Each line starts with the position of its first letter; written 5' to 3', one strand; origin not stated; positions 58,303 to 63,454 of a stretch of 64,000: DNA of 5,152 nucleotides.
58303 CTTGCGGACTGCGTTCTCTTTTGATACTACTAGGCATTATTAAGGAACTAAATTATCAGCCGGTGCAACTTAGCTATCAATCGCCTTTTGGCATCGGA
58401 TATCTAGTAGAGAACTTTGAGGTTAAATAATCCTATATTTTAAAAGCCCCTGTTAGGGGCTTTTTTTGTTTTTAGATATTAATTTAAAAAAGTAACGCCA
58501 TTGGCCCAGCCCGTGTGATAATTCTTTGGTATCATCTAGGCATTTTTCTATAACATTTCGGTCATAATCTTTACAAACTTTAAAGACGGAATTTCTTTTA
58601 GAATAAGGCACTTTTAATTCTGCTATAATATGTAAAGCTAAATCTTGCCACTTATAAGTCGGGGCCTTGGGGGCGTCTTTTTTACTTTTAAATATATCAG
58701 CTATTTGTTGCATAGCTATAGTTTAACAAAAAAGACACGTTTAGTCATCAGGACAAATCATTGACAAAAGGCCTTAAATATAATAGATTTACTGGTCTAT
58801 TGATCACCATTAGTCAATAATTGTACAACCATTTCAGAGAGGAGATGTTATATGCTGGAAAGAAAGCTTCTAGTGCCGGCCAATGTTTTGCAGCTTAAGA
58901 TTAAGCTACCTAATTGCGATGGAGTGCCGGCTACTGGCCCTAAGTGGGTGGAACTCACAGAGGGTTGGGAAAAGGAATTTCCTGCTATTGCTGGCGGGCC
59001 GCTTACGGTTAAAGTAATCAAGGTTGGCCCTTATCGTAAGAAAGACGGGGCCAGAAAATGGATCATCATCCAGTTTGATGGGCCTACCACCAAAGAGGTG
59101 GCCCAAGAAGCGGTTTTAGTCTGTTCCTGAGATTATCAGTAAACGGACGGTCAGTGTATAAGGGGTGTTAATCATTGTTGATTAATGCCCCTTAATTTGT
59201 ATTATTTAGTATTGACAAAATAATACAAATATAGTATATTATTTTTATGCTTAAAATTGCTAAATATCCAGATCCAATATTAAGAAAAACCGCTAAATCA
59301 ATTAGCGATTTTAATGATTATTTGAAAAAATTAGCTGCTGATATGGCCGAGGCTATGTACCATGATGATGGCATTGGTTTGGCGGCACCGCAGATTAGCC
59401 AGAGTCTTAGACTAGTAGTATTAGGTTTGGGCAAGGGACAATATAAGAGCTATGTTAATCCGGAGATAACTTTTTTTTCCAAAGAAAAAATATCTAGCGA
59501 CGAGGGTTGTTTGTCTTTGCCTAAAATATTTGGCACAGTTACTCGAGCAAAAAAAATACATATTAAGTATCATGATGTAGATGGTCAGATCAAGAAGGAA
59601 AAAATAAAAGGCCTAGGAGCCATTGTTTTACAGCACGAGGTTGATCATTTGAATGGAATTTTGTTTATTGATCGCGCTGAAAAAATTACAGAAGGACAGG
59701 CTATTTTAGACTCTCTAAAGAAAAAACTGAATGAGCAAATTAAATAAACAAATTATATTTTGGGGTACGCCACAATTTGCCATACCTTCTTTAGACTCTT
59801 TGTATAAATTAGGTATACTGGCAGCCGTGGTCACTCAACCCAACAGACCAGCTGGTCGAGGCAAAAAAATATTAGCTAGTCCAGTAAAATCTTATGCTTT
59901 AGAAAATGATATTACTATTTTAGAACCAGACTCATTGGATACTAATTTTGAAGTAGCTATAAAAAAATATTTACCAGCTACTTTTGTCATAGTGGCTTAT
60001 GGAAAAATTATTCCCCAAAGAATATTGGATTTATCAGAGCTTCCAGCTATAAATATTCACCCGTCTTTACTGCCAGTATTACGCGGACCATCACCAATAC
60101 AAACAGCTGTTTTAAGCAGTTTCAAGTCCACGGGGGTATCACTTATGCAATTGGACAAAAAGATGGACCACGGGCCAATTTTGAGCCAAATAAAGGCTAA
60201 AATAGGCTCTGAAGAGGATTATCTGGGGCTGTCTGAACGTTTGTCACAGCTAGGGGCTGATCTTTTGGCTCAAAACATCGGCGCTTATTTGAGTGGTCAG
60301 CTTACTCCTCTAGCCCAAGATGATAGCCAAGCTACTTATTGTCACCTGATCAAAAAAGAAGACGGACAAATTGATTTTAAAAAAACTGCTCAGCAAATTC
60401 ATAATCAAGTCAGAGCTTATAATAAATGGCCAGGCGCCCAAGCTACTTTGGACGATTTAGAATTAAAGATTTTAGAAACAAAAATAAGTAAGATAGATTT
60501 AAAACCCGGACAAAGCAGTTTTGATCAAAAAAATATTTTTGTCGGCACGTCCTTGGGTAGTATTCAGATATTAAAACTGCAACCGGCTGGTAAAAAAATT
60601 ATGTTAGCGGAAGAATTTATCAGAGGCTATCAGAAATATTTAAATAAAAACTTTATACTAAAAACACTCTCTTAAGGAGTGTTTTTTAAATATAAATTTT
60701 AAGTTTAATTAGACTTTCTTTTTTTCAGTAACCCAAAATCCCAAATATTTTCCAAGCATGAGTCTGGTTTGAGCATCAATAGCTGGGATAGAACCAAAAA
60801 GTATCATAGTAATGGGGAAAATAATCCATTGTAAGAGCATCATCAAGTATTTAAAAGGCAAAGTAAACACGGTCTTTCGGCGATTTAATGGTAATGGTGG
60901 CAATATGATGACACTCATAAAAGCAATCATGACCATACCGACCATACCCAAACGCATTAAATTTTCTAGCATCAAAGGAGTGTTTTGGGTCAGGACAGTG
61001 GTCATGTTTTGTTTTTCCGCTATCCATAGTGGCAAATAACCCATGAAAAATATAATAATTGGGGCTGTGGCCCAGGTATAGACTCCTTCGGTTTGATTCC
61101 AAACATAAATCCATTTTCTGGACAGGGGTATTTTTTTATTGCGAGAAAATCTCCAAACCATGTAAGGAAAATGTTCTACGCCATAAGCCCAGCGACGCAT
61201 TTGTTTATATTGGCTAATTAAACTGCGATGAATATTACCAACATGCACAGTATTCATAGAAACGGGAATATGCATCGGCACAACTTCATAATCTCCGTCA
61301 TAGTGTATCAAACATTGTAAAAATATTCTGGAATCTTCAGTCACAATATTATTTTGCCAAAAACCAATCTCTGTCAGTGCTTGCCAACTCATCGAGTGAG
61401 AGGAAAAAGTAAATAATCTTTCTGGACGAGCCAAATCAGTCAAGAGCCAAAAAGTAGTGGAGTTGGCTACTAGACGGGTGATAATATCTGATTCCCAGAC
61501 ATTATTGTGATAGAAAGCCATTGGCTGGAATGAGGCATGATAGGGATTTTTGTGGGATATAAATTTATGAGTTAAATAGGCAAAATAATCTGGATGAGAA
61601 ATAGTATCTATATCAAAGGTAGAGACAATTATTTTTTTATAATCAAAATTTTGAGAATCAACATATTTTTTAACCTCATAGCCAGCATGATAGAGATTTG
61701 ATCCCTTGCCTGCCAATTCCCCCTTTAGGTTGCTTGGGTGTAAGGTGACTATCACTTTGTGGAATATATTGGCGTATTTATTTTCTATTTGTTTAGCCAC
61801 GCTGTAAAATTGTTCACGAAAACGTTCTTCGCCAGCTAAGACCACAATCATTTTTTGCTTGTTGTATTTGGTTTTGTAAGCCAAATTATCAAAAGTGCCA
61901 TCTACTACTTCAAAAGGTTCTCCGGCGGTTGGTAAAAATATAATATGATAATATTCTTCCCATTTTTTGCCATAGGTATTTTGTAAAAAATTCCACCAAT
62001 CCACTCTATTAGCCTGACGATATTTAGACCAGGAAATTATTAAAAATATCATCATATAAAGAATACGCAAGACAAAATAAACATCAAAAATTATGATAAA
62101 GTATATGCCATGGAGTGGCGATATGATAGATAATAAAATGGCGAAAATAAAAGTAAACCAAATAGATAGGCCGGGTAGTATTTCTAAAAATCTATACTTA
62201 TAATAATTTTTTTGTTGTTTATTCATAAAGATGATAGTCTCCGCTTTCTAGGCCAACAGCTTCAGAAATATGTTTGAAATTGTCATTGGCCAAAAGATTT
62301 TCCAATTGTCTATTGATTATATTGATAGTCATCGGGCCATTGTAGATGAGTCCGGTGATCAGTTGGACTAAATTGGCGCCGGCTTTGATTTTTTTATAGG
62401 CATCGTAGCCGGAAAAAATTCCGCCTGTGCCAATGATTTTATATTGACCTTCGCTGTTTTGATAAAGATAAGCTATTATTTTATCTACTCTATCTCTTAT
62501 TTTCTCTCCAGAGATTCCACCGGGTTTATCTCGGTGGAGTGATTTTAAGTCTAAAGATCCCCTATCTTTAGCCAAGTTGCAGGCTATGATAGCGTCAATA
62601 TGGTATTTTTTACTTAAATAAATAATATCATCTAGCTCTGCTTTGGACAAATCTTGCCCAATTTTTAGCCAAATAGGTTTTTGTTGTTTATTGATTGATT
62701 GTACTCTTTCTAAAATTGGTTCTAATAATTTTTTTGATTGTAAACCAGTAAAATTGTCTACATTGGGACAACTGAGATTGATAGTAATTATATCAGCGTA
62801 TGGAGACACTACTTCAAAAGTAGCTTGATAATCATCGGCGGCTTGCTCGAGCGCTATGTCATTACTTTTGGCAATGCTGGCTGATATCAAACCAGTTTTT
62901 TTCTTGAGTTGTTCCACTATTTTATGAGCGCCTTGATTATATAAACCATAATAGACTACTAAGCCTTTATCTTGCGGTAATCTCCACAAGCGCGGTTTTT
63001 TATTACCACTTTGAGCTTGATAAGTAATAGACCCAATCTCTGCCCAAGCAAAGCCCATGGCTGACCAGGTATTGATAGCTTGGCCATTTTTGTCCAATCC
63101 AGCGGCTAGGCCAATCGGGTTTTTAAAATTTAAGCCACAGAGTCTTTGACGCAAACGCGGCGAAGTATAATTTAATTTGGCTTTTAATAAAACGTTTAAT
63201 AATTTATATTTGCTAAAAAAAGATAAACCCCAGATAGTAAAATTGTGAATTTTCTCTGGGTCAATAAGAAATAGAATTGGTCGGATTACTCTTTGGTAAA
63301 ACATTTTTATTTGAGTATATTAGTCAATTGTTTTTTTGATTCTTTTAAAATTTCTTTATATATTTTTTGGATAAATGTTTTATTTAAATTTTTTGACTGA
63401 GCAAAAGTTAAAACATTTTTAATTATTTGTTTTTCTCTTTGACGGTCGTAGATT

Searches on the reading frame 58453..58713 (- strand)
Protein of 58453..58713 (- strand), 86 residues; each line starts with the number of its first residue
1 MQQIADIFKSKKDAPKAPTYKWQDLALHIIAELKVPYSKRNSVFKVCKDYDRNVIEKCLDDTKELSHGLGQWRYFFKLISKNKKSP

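Call 60: search_protein_families(library=pfam, proteins=[window:58453-58713:-], max_evalue=0.01)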
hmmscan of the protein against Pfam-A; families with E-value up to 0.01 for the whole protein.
window:58453-58713:- (86 aa): 0 families

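Call 88: search_solved_structures(query=window:58453-58713:-, max_evalue=10)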
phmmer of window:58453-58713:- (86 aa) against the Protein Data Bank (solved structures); distinct sequences matched with E-value up to 10: 2.
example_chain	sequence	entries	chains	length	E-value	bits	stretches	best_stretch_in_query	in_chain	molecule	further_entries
3pry_A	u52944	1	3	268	0.26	15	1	44-84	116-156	Heat shock protein HSP 90-beta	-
8yke_A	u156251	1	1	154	1.7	12.4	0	5-50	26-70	YSIRK signal domain/LPXTG anchor domain surface protein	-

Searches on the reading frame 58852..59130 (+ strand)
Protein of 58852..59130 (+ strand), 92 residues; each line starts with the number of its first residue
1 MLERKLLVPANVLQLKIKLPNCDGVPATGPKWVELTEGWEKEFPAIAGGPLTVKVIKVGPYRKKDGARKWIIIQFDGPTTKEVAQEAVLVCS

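Call 60: search_protein_families(library=pfam, proteins=[window:58852-59130:+], max_evalue=0.01)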
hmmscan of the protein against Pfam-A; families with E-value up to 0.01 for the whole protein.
window:58852-59130:+ (92 aa): 0 families

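Call 90: search_solved_structures(query=window:58852-59130:+, max_evalue=10)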
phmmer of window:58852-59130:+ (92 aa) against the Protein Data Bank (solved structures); distinct sequences matched with E-value up to 10: 1.
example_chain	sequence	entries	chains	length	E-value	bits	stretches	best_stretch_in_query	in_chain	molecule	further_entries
9mvr_A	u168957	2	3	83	0.57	13.6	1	34-86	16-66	AIcrVIA1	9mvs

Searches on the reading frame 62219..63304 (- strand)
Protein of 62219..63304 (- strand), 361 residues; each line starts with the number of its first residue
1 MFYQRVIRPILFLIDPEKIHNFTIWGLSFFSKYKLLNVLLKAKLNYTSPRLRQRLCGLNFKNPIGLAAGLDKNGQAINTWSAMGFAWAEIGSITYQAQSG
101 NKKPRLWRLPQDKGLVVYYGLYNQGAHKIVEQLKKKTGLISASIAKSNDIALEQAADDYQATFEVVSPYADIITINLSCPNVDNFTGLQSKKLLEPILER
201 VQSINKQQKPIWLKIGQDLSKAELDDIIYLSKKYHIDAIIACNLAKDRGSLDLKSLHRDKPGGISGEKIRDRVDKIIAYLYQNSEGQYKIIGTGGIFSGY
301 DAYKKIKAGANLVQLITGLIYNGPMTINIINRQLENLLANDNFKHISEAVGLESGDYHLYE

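Call 12: find_encoding_contigs(protein=window:62219-63304:-, flank=10000, max_places=4)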
Protein window:62219-63304:- (361 aa): 23 contigs read that carry it; 4 places shown.
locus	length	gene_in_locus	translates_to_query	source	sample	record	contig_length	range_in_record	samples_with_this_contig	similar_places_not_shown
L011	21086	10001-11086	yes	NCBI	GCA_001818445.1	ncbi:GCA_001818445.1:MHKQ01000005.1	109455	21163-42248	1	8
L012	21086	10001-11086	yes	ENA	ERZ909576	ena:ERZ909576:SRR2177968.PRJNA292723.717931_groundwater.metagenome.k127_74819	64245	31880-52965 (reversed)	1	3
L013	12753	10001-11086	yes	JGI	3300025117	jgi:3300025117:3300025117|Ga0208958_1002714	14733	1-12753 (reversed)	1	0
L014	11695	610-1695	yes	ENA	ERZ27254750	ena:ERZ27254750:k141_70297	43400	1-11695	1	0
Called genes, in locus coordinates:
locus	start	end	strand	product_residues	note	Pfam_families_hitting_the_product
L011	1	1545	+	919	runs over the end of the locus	PF07517:SecA_DEAD, PF01043:SecA_PP_bind, PF21090:P-loop_SecA, PF07516:SecA_SW, PF02810:SEC-C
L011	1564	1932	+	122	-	PF00383:dCMP_cyt_deam_1 (weak)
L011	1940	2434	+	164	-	-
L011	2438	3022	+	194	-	PF02545:Maf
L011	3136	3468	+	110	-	-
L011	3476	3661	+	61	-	-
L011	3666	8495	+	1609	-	-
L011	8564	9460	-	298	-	-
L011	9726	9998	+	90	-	PF01817:CM_2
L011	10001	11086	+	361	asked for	PF01180:DHO_dh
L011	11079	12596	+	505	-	PF13632:Glyco_trans_2_3 (weak)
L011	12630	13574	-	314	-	PF00551:Formyl_trans_N, PF02911:Formyl_trans_C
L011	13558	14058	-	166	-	PF01327:Pep_deformylase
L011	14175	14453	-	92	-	-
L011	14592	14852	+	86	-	-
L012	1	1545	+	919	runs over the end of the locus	PF07517:SecA_DEAD, PF01043:SecA_PP_bind, PF21090:P-loop_SecA, PF07516:SecA_SW, PF02810:SEC-C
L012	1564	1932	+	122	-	PF00383:dCMP_cyt_deam_1 (weak)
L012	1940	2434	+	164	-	-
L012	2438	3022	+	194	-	PF02545:Maf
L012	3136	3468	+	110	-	-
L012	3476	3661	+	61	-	-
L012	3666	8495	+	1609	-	-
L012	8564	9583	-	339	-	-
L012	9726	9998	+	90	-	PF01817:CM_2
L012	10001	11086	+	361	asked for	PF01180:DHO_dh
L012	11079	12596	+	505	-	PF13632:Glyco_trans_2_3 (weak)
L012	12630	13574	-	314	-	PF00551:Formyl_trans_N, PF02911:Formyl_trans_C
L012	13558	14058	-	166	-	PF01327:Pep_deformylase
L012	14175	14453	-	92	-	-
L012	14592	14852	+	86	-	-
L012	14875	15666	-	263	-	PF02900:LigB, PF01875:Memo (weak)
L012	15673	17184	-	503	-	-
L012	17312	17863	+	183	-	PF02834:LigT_PEase, PF10469:AKAP7_NLS (weak), PF13563:2_5_RNA_ligase2 (weak)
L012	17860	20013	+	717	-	PF03808:Glyco_tran_WecG, PF00749:tRNA-synt_1c, PF19269:Anticodon_2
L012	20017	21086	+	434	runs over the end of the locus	PF01551:Peptidase_M23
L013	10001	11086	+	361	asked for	PF01180:DHO_dh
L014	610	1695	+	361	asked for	PF01180:DHO_dh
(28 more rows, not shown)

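Call 60: search_protein_families(library=pfam, proteins=[L012:8564-9469:-], max_evalue=0.01)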
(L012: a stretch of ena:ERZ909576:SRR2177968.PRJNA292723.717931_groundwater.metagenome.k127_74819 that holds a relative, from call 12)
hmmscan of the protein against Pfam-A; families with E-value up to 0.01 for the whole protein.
L012:8564-9469:- (301 aa): 1 family
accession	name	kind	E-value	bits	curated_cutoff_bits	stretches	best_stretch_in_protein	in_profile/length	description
PF04043.20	PMEI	-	0.0027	18.3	29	0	173-271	43-134/156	Plant invertase/pectin methylesterase inhibitor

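Call 70: find_homologous_proteins(query=L012:8564-9469:-, max_evalue=0.001)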
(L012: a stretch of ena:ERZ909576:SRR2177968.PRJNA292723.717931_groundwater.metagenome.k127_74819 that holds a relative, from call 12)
Query L012:8564-9469:- (301 aa): 4 proteins with E <= 0.001 among 2692 candidates.
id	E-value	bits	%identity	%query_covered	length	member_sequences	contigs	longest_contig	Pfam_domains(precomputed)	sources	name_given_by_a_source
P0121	7.9e-188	640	100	100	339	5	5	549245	-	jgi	-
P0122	9.8e-134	463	75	100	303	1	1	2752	-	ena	-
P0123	1.7e-113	397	66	100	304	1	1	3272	-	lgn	-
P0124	8.5e-97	342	61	97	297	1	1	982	-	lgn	-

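Call 71: find_encoding_contigs(protein=P0122, flank=3000, max_places=1)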
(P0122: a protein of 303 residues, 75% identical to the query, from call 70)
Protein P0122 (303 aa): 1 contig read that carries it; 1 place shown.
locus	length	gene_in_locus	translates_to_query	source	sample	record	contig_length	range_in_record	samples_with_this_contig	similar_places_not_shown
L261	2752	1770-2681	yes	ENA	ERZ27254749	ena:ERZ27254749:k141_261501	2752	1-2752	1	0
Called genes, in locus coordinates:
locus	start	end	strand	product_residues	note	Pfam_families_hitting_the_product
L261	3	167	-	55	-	?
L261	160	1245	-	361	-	PF01180:DHO_dh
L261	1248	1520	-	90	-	PF01817:CM_2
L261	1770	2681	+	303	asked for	-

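Call 72: find_encoding_contigs(protein=P0123, flank=3000, max_places=1)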
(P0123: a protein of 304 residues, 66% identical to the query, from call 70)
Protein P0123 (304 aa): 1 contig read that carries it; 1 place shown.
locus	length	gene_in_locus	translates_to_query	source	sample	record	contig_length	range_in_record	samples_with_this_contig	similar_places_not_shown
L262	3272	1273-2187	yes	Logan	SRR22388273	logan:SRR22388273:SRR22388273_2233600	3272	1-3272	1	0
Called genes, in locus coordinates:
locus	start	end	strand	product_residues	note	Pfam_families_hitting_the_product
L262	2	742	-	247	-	?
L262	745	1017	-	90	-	PF01817:CM_2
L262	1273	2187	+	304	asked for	-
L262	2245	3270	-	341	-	?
